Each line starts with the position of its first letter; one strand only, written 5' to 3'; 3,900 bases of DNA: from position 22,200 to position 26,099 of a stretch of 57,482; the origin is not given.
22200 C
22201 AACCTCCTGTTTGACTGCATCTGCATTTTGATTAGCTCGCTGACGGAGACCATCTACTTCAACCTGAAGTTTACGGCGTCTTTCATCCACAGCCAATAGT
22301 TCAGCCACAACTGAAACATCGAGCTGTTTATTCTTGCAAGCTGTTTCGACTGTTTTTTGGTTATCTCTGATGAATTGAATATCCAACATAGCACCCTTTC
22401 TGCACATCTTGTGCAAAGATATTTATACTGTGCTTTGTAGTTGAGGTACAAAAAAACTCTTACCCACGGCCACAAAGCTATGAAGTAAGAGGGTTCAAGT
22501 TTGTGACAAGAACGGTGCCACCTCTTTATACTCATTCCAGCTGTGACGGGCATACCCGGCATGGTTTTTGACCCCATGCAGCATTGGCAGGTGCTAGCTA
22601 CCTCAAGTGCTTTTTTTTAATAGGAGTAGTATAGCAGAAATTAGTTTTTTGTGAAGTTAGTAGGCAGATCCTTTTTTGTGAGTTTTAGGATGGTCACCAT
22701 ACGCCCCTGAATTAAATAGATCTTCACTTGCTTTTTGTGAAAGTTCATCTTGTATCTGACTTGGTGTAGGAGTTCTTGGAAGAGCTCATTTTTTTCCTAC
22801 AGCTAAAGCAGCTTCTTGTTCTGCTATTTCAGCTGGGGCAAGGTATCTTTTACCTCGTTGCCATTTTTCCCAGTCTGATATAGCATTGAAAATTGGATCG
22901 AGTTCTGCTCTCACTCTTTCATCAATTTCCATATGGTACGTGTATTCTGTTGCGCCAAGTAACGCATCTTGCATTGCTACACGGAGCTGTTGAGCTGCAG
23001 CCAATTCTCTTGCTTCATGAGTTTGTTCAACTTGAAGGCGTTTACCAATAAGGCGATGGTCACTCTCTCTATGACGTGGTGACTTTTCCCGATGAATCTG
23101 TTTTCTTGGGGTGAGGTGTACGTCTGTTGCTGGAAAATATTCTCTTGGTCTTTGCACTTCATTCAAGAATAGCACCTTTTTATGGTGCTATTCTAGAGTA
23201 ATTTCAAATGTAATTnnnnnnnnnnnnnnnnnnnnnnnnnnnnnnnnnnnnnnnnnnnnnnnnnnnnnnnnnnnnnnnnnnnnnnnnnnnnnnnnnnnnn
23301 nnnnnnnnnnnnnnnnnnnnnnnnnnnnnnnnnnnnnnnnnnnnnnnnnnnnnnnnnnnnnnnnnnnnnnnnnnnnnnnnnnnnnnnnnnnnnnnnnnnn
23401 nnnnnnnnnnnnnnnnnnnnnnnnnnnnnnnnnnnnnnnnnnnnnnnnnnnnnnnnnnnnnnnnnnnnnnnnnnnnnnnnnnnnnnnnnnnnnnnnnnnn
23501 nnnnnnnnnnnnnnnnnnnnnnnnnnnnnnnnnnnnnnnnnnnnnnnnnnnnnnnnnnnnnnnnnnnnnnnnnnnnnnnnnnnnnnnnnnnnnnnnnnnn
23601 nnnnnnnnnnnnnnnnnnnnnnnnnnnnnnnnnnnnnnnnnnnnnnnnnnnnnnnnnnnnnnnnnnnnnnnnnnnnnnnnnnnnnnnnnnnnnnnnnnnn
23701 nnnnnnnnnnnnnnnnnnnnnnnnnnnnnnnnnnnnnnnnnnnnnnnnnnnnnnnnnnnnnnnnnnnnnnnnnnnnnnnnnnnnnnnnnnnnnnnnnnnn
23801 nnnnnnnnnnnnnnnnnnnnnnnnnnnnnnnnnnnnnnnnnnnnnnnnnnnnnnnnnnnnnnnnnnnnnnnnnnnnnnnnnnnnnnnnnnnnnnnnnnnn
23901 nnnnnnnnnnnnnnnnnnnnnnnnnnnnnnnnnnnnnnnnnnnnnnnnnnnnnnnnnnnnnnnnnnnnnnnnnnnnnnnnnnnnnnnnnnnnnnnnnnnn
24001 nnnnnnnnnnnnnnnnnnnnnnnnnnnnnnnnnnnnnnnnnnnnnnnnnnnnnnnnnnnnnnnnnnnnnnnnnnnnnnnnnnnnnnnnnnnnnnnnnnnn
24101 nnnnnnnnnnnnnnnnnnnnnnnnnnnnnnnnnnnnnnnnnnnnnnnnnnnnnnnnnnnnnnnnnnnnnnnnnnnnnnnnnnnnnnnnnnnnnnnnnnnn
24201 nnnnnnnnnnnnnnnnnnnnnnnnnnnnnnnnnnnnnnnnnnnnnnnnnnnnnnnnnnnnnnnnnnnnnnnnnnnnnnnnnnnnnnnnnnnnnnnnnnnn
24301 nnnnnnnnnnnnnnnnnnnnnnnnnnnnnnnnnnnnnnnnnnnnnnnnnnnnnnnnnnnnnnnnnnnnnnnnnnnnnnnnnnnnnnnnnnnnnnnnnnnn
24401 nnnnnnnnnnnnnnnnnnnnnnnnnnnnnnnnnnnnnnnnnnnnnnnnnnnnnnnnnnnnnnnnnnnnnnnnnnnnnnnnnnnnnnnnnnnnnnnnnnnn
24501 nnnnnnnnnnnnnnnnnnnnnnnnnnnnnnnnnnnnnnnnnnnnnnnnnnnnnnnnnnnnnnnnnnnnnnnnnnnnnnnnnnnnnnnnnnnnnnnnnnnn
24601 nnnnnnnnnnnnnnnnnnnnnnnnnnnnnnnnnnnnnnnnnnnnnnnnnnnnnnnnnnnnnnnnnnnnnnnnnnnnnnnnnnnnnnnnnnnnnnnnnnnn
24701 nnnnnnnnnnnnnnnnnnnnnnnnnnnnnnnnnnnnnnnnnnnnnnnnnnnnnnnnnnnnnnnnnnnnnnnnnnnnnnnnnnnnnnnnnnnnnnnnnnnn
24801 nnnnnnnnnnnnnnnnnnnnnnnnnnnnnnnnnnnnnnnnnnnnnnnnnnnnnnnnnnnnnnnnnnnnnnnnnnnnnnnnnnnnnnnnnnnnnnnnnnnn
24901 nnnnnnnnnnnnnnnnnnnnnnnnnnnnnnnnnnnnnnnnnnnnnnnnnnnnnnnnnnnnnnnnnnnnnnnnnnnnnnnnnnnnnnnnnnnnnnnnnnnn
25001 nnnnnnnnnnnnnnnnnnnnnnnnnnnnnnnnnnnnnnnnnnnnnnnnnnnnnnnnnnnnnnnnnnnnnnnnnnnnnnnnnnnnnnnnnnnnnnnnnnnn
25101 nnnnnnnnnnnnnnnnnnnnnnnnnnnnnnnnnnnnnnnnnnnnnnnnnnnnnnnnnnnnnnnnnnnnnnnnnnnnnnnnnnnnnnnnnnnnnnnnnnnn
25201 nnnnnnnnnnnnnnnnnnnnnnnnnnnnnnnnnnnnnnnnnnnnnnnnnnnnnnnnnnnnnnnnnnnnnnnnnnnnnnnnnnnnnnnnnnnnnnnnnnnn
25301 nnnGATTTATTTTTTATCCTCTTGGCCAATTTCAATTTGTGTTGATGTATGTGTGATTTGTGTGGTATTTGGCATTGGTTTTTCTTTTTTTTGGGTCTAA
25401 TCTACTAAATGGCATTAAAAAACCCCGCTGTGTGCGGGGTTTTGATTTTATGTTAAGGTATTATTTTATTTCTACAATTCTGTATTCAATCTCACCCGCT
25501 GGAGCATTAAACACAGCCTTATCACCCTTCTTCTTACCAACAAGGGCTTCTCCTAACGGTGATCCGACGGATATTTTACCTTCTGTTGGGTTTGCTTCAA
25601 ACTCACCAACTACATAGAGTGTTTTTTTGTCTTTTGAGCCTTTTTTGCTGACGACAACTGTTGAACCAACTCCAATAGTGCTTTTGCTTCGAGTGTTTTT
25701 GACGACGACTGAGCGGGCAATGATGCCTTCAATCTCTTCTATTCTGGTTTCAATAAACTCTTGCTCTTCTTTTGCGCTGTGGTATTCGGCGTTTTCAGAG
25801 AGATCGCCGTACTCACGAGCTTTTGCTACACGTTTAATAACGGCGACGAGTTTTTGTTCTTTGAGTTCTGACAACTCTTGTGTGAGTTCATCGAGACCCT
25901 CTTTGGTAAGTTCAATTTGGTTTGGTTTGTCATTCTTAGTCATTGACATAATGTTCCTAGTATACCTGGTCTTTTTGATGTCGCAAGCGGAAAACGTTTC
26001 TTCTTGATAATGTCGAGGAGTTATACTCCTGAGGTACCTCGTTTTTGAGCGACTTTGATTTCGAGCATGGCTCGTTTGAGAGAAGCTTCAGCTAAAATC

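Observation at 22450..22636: Very compact T-box upstream of serS: ileS-type sensor coupled to a transcription terminator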

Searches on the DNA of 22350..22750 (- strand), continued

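Call 48: search_with_rna_model(model_id=R1, sources=[window, L001, L003, L004, L011, L013, L015, L017, L040, L082, L083, L091, L094, L101, L102, L103, L106, L108, L110, L111, L112, L120, L124, L125, L126, L129, L130, L131, L132, L134, L135, L138, L139, L144, L150, L152, L155, L158, L159, L160, L166, L169, L170, L172, L174, L177, L178, L180, L181, L190, L192], max_evalue=0.00001, make_alignment=true)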
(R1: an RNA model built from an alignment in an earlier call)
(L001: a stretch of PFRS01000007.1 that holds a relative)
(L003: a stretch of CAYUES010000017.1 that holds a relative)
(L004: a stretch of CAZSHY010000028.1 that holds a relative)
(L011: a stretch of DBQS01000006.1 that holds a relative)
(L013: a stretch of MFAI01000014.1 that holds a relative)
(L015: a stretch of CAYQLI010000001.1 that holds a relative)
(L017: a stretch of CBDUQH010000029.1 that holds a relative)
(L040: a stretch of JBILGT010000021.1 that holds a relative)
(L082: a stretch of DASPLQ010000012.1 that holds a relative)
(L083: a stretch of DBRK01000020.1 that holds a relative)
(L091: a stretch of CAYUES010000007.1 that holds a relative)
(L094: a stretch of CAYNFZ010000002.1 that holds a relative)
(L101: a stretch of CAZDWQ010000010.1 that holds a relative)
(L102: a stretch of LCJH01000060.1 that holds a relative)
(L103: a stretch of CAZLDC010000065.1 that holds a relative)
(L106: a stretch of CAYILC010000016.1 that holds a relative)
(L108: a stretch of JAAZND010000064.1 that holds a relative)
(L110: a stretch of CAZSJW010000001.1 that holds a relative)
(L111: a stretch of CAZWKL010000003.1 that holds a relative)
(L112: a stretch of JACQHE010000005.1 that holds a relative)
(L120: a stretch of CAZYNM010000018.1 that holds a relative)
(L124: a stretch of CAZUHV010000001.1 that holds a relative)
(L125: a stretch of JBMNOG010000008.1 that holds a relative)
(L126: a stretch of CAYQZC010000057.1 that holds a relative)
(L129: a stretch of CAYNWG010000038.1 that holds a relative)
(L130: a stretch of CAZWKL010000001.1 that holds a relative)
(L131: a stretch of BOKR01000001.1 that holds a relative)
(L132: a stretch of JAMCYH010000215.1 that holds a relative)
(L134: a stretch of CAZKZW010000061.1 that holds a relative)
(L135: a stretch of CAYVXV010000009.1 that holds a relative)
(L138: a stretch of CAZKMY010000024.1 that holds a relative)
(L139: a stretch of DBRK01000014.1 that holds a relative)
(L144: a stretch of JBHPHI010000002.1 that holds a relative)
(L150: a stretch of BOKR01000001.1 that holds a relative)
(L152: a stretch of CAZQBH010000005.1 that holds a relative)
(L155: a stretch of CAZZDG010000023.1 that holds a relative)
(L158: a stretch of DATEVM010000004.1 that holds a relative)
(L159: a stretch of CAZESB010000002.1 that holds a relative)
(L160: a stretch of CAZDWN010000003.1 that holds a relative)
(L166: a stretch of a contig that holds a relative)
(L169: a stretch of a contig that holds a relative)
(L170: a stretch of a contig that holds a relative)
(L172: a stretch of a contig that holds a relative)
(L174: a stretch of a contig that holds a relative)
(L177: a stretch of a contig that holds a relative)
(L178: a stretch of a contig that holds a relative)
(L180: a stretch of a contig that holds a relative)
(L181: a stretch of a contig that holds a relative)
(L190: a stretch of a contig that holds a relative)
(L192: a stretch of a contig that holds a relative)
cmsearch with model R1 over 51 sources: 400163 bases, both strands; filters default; matches with E-value up to 0.00001: 50.
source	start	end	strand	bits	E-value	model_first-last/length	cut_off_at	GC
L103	755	855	+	111.8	2.7e-24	1-101/101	no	0.52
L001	1274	1374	+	108.7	1.5e-23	1-101/101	no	0.53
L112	7012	7112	+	108.4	1.8e-23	1-101/101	no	0.52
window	22513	22614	-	106.7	4.6e-23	1-101/101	no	0.53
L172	6340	6441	-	105.3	1e-22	1-101/101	no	0.48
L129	5988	6087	-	102.3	5.2e-22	1-101/101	no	0.5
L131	90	192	-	100.1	1.8e-21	1-101/101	no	0.49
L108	4932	5038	+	97.5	7.6e-21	1-101/101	no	0.44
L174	3880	3980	-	95.4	2.5e-20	1-101/101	no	0.45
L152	6155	6258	-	95.1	3e-20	1-101/101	no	0.42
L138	7604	7708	-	94.6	3.9e-20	1-101/101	no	0.5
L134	850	954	-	92.9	9.6e-20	1-101/101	no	0.51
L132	6822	6924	-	92.4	1.3e-19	1-101/101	no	0.47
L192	622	720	+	90.7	3.3e-19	1-101/101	no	0.58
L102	2763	2863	-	88.5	1.1e-18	1-101/101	no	0.5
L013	1299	1401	+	86.1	4.2e-18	1-101/101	no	0.53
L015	1320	1423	+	77.1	6.6e-16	1-101/101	no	0.55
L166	6109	6261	+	73.7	4.4e-15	1-101/101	no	0.41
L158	1255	1354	+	72.2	9.7e-15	1-101/101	no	0.54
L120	3645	3762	-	71.4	1.6e-14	1-101/101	no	0.45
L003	1149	1227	+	70.4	2.7e-14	1-101/101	no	0.51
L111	23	125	-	68.3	8.5e-14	1-101/101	no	0.6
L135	7362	7464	+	67.8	1.2e-13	1-101/101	no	0.56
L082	7602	7700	+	66.6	2.2e-13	1-101/101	no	0.54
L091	7181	7269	-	64.7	6.3e-13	1-101/101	no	0.52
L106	458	566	+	64.3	8.1e-13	1-101/101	no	0.51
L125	6517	6618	-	64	9.7e-13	1-101/101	no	0.48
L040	1285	1370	+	62.6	2.1e-12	1-101/101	no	0.5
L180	4811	4940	-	61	5e-12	1-101/101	no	0.48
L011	1328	1426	+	60.6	6.4e-12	1-101/101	no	0.53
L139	1606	1687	+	60.3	7.4e-12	1-101/101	no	0.57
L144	1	100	+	59.7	1e-11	12-101/101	5'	0.55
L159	59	183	-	59.2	1.4e-11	1-101/101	no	0.54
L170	7757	7870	-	59.1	1.5e-11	1-101/101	no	0.6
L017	627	724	+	58.8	1.7e-11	1-101/101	no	0.5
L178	2022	2127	-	57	4.8e-11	1-101/101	no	0.53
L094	6491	6617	-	56.4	6.6e-11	1-101/101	no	0.53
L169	3654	3743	-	56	8.3e-11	1-101/101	no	0.61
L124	4023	4119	-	53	4.2e-10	1-101/101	no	0.41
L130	7251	7374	+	52.8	4.9e-10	1-101/101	no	0.57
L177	7062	7212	+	52.5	5.6e-10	1-101/101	no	0.5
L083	433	524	+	52.5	5.7e-10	1-101/101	no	0.61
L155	5993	6101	-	51.9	7.8e-10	1-101/101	no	0.43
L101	7174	7289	-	51.8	8.6e-10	1-101/101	no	0.42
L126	2566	2678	+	51.4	1e-09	1-101/101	no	0.47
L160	7221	7308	+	50.7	1.6e-09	1-101/101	no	0.52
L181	1539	1670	-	50.1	2.2e-09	1-101/101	no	0.42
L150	393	502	-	49.4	3.1e-09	1-101/101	no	0.48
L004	1271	1361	+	46.2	1.8e-08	1-101/101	no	0.58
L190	1823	1909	-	37.2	2.8e-06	1-101/101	no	0.44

Alignment A3: 50 matches aligned to the model, 225 columns, each read 5' to 3' on its own strand. Consensus structure (alignment columns), stored with it:
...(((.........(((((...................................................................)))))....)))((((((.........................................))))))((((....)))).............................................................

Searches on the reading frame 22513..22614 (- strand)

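Call 31: search_protein_families(library=ncbifam, max_evalue=1e-20, proteins=[L173:897-2228:-])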
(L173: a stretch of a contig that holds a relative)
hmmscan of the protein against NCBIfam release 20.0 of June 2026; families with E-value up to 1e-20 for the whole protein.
L173:897-2228:- (444 aa): 13 families
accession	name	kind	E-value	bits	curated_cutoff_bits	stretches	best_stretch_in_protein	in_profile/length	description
NF003483.0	PRK05159.1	equivalog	8.7e-139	463.1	353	1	9-444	4-438/438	aspartate--tRNA(Asn) ligase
TIGR00458.1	aspS_nondisc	equivalog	5e-107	358.5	368.4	1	21-444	12-428/428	aspartate--tRNA(Asn) ligase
NF003037.0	PRK03932.1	equivalog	8.7e-77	259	414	1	19-442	14-449/451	asparagine--tRNA ligase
TIGR00457.1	asnS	equivalog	9.1e-72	242.3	342.6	1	17-442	12-453/455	asparagine--tRNA ligase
NF001750.0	PRK00476.1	equivalog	6.3e-52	176.7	443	1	18-265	15-269/590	aspartate--tRNA ligase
TIGR00459.1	aspS_bact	equivalog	1.3e-48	165.7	373.85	1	18-270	13-263/586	aspartate--tRNA ligase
NF005052.0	PRK06462.1-1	equivalog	2.3e-40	138.8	368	1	133-440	41-348/353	asparagine synthetase A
NF001756.1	PRK00484.1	subfamily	3.4e-36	124.9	468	1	12-436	42-483/488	lysine--tRNA ligase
TIGR00499.1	lysS_bact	equivalog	4.5e-33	114.6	427.6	1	8-436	40-490/496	lysine--tRNA ligase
NF005054.0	PRK06462.1-4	equivalog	1.2e-29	103.4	309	1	124-442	8-315/318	asparagine synthetase A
NF009460.0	PRK12820.1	equivalog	4.6e-25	87.8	1379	0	8-241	21-275/723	bifunctional aspartyl-tRNA synthetase/aspartyl/glutamyl-tRNA amidotransferase subunit C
NF002821.0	PRK02983.1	equivalog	4.5e-23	81.2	742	0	9-238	647-877/1102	bifunctional lysylphosphatidylglycerol synthetase/lysine--tRNA ligase LysX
NF009101.0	PRK12445.1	subfamily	4.9e-21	74.8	1026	0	23-261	67-305/505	lysine--tRNA ligase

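Call 32: search_protein_families(library=ncbifam, max_evalue=1e-10, proteins=[L162:5524-7416:+])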
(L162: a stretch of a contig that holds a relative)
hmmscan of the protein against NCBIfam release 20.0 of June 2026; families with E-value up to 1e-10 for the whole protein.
L162:5524-7416:+ (631 aa): 4 families
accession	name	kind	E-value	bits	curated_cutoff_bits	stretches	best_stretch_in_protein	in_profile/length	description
NF002436.0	PRK01584.1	equivalog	1.1e-237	790.3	529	1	20-630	1-593/595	alanine--tRNA ligase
TIGR00344.1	alaS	equivalog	3.4e-172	574.8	457.05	2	25-477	2-432/847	alanine--tRNA ligase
TIGR03683.1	A-tRNA_syn_arch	equivalog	1.4e-74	251.9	744.7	3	489-625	592-730/902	alanine--tRNA ligase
NF040865.1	a_tRNA_ed_AlaXM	equivalog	2.7e-20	73.1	300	1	490-629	94-233/234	alanyl-tRNA editing protein AlaXM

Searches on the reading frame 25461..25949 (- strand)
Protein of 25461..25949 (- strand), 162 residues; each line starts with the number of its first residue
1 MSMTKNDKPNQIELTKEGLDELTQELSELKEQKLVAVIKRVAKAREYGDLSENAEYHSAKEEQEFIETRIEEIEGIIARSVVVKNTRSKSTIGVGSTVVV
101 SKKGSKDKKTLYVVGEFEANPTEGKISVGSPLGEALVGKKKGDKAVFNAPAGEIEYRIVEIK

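Call 11: search_protein_families(library=ncbifam, proteins=[window:25461-25949:-])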
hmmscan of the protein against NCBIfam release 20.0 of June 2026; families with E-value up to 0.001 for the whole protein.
window:25461-25949:- (162 aa): 13 families
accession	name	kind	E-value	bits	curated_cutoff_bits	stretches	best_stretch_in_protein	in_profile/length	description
TIGR01462.1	greA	subfamily_domain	2.6e-48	163.9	139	1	14-162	2-151/151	transcription elongation factor GreA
NF001263.0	PRK00226.1-4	equivalog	4.2e-48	163.2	145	1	9-162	4-158/160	transcription elongation factor GreA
NF001261.0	PRK00226.1-2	equivalog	2.2e-45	154.3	167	1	11-162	3-155/157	transcription elongation factor GreA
NF001264.0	PRK00226.1-5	equivalog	6.1e-41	139.8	180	1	11-162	3-156/158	transcription elongation factor GreA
NF001260.0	PRK00226.1-1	equivalog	6.8e-35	120.1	234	1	13-161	7-156/160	transcription elongation factor GreA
NF011309.0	PRK14720.1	equivalog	3.7e-30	104.7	714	1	15-161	753-900/906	transcription elongation factor GreA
NF001262.0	PRK00226.1-3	equivalog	1.4e-27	96.4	161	1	13-154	8-151/165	transcription elongation factor GreA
NF002506.1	PRK01885.1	equivalog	2.3e-24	85.8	188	1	14-162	5-153/156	transcription elongation factor GreB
TIGR01461.1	greB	equivalog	4.2e-23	81.8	171.05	1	14-161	5-152/156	transcription elongation factor GreB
NF004969.0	PRK06330.1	equivalog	6.1e-16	58.2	697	1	8-150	563-705/718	transcript cleavage factor/unknown domain fusion protein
NF004548.0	PRK05892.1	equivalog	7.1e-15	55.3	126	1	13-162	7-155/158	nucleoside diphosphate kinase regulator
NF004973.0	PRK06342.1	equivalog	3.2e-11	43.2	159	1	31-155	33-155/160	transcription elongation factor GreA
NF004396.0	PRK05753.1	equivalog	5.3e-08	32.7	109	1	68-154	30-117/137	nucleoside diphosphate kinase regulator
